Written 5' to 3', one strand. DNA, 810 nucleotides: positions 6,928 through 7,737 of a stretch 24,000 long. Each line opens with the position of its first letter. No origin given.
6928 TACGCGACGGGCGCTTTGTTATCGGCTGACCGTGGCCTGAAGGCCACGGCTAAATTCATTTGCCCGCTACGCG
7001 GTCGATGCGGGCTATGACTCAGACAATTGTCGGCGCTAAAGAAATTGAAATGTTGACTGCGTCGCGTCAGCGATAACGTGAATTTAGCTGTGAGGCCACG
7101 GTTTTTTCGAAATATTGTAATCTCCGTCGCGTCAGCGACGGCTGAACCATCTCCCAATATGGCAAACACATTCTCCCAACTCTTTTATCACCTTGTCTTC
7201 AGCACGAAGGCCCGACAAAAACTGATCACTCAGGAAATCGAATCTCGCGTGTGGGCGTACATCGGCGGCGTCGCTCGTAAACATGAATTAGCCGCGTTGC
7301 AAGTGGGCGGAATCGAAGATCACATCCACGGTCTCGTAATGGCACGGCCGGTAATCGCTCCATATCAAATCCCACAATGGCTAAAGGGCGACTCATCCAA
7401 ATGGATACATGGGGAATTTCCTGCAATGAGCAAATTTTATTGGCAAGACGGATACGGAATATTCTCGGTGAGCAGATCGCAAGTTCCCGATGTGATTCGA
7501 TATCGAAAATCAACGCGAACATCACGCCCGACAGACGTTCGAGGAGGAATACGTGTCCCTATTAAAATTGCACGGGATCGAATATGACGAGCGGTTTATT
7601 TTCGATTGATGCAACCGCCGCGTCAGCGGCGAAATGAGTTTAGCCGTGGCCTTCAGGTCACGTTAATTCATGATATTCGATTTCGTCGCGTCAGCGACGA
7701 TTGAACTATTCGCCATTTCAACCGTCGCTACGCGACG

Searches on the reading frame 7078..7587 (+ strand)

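Call 3: search_protein_families(library=ncbifam, proteins=[window:7078-7587:+], max_evalue=0.001)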
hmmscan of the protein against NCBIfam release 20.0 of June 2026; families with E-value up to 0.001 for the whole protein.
window:7078-7587:+ (169 aa): 1 family
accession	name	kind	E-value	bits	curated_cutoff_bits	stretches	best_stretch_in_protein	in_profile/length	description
NF033573.1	transpos_IS200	equivalog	2.2e-19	69.9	55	1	30-140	6-121/126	IS200/IS605 family transposase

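Call 4: search_protein_families(library=pfam, proteins=[window:7078-7587:+], max_evalue=0.001)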
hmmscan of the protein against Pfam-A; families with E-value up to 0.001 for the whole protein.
window:7078-7587:+ (169 aa): 1 family
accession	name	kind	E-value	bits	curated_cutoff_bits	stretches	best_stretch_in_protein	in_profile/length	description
PF01797.21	Y1_Tnp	-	1.6e-24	86.8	23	1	32-142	2-117/121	Transposase IS200 like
